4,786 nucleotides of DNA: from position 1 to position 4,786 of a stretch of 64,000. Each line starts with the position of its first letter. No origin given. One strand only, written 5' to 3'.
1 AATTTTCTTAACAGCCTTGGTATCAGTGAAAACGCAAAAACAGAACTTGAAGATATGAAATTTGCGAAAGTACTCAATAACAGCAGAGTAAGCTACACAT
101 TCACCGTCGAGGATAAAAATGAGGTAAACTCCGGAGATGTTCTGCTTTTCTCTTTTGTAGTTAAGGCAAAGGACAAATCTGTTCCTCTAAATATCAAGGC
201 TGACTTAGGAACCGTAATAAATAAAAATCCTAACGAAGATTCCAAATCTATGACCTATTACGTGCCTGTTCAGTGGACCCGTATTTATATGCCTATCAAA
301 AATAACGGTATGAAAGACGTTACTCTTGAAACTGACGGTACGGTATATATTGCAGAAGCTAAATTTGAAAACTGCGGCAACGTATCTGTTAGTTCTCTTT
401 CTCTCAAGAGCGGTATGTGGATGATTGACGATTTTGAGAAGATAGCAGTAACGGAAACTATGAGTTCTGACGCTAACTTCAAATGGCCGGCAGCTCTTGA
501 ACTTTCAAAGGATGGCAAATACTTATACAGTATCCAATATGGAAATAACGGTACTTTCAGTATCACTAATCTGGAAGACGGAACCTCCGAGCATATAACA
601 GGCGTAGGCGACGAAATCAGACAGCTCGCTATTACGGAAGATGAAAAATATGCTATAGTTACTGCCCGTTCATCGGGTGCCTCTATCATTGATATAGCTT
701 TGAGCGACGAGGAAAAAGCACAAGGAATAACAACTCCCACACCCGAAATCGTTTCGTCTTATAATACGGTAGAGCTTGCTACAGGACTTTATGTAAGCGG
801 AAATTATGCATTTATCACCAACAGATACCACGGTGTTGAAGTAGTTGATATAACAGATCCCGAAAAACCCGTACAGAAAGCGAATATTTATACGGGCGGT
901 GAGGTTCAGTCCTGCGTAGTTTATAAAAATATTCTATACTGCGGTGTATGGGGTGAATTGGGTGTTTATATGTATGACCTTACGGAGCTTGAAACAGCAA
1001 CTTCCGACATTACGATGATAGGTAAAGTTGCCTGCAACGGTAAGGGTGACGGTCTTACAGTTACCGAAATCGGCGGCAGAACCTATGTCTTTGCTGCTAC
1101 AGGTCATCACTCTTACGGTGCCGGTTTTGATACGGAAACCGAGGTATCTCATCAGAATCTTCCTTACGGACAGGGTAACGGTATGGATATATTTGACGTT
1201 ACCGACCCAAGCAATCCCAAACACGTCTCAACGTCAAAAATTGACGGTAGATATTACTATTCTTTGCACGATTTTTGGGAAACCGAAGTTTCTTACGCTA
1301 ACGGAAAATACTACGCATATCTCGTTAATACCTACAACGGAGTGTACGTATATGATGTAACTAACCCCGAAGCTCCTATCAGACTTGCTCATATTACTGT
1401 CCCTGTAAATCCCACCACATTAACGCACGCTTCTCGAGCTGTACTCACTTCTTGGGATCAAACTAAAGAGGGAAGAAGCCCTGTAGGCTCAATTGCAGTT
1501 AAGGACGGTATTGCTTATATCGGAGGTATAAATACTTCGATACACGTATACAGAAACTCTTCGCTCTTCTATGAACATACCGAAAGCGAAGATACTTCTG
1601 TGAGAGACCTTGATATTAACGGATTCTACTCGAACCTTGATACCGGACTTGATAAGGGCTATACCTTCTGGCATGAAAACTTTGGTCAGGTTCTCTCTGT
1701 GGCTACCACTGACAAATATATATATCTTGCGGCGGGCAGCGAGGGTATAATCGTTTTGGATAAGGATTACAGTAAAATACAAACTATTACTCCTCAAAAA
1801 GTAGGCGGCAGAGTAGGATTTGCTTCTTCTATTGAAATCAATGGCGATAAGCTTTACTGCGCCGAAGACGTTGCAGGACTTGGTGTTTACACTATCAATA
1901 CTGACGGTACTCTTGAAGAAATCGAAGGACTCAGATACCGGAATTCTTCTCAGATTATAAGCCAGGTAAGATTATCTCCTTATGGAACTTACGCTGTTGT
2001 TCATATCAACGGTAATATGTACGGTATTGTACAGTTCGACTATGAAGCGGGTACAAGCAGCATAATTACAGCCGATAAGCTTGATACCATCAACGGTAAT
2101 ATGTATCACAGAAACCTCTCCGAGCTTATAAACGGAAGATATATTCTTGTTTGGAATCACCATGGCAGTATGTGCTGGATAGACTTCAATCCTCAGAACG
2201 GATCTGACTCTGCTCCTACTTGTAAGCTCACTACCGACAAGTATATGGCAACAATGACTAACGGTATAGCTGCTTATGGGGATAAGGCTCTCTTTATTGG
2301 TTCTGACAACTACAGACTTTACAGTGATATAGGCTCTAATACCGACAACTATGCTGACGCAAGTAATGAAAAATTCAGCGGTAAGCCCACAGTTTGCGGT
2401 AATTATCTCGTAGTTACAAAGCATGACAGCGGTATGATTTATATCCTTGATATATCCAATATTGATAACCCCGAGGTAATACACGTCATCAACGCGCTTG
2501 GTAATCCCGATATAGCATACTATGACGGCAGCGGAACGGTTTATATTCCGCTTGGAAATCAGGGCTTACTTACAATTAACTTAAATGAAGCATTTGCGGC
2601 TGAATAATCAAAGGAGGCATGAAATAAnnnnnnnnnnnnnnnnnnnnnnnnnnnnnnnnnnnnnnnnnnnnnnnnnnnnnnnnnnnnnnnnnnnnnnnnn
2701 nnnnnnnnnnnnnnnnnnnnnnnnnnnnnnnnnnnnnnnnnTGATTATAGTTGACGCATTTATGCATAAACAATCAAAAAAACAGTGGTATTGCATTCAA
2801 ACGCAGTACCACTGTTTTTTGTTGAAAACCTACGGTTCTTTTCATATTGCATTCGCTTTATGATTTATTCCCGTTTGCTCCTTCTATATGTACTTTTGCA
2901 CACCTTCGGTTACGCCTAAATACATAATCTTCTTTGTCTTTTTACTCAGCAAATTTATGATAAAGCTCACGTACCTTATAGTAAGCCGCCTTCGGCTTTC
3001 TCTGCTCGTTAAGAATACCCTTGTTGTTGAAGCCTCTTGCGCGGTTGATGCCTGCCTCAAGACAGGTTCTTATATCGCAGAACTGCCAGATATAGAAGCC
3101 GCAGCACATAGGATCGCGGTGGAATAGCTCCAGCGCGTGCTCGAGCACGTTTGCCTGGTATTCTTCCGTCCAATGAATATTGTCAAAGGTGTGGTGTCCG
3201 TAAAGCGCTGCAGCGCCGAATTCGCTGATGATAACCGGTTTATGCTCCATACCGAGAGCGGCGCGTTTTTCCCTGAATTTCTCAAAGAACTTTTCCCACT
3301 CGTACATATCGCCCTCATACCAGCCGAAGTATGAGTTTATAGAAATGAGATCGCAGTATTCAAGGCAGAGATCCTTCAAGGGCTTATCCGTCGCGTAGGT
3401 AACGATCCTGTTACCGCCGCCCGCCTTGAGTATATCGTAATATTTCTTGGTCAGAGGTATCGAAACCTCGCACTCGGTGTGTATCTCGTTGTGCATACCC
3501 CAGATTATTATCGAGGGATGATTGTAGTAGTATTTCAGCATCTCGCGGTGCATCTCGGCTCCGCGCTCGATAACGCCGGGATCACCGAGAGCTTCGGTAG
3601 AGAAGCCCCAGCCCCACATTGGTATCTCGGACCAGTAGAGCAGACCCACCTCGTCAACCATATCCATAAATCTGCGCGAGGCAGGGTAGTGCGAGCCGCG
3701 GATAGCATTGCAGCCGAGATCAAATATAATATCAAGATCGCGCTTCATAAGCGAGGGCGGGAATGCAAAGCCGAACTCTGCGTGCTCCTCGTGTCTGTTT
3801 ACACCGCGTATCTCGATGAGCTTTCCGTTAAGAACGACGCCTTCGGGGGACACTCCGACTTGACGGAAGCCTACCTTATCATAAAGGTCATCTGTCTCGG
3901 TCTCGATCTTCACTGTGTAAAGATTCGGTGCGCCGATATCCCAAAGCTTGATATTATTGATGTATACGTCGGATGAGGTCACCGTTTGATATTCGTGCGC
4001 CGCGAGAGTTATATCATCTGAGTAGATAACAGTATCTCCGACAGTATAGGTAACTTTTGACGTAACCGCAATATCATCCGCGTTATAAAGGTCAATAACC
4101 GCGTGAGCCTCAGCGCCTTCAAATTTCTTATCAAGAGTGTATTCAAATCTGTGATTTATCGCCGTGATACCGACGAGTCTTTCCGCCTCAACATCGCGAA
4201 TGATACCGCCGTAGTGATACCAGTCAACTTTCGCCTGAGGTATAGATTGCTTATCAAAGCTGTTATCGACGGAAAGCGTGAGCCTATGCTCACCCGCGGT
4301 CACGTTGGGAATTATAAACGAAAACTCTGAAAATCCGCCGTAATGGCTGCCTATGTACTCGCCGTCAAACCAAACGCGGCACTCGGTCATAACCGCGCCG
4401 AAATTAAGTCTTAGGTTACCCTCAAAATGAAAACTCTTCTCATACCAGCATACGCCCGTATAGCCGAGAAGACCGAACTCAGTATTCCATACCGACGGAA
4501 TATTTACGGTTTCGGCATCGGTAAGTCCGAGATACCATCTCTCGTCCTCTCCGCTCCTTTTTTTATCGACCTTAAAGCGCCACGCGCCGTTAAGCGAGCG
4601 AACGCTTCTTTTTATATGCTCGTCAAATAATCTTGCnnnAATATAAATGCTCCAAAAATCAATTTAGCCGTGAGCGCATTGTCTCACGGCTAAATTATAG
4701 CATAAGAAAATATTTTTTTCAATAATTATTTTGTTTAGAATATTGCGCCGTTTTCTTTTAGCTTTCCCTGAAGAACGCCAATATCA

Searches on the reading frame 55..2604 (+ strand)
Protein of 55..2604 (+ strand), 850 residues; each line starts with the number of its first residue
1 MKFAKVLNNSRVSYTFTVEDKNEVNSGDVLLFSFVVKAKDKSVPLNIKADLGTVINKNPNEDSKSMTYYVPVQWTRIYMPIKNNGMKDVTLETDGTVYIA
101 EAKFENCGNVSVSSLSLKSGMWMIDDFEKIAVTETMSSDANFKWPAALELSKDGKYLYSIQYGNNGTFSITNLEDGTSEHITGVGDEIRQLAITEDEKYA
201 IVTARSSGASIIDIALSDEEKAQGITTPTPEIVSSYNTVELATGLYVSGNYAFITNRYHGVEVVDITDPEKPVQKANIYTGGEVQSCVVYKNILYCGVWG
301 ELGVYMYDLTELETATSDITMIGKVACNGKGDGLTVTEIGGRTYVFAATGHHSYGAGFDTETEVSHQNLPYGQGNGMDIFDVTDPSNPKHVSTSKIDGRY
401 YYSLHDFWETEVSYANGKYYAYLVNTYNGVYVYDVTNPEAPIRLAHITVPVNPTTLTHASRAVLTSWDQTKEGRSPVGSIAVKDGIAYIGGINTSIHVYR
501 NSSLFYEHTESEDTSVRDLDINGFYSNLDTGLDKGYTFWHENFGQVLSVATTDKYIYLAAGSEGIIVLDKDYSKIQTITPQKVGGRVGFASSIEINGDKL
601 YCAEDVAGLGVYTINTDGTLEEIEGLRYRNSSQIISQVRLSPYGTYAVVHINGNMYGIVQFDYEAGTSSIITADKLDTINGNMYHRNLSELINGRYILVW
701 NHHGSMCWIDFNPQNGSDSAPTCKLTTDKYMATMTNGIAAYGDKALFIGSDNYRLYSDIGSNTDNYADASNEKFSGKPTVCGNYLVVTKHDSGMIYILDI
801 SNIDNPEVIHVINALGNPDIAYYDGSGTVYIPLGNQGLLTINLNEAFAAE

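Call 6: search_protein_families(library=pfam, proteins=[window:55-2604:+], max_evalue=1)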
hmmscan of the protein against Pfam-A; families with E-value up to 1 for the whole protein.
window:55-2604:+ (850 aa): 5 families
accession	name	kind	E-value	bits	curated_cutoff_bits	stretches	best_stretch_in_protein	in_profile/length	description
PF09826.15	Beta_propel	-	2.3e-08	33.8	22.4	1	351-436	361-449/495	Beta propeller domain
PF08309.17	LVIVD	-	2.2e-06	27.3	20.2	1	242-278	4-40/42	LVIVD repeat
PF10282.15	Lactonase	-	3.7e-06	26.8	21.7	1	112-208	215-313/344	Lactonase, 7-bladed beta-propeller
PF05694.17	SBP56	-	0.0011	18.2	34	0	249-287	315-354/453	56kDa selenium binding protein (SBP56)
PF14568.11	SUKH_6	-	0.1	13.5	27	1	736-813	27-102/119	SMI1-KNR4 cell-wall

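Call 7: search_protein_families(library=ncbifam, proteins=[window:55-2604:+], max_evalue=1)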
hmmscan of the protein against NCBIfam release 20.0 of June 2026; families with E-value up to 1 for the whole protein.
window:55-2604:+ (850 aa): 1 family
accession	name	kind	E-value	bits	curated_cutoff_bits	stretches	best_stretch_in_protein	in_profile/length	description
TIGR03866.1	PQQ_ABC_repeats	subfamily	0.031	13.3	287.3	1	145-217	219-291/310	PQQ-dependent catabolism-associated beta-propeller protein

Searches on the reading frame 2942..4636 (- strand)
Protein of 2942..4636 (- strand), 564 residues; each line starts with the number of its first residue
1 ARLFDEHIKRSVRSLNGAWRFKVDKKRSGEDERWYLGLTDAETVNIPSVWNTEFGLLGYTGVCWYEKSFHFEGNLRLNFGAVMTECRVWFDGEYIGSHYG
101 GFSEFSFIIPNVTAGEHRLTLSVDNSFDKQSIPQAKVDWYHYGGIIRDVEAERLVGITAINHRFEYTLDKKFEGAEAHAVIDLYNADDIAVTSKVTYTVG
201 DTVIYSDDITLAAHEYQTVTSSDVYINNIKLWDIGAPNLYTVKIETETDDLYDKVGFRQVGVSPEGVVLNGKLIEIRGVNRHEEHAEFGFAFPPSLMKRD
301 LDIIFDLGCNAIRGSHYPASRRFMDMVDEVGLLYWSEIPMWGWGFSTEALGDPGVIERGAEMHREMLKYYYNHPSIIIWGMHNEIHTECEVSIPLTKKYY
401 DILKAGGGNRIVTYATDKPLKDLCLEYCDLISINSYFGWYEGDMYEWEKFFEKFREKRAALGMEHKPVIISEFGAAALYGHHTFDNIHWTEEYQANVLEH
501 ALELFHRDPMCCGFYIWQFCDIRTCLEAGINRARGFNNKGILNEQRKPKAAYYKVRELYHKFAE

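Call 14: search_protein_families(library=pfam, proteins=[window:2942-4636:-], max_evalue=0.01)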
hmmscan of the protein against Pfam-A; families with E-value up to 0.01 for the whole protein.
window:2942-4636:- (564 aa): 5 families
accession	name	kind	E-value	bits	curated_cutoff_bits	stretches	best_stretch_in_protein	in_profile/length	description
PF02836.23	Glyco_hydro_2_C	-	6.3e-42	144.2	21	1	264-562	5-300/302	Glycosyl hydrolases family 2, TIM barrel domain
PF02837.24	Glyco_hydro_2_N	-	1.9e-15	57.7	28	1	13-150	2-164/169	Glycosyl hydrolases family 2, sugar binding domain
PF00703.27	Glyco_hydro_2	-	3.4e-08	34.7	23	1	163-258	7-109/109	Glycosyl hydrolases family 2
PF22612.2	GH113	-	0.00078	19.3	27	1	411-519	161-268/289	Glycoside Hydrolase Family 113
PF22666.2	Glyco_hydro_2_N2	-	0.0086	16.6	27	0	64-135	51-129/167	Glycosyl hydrolase 2 galactose-binding domain-like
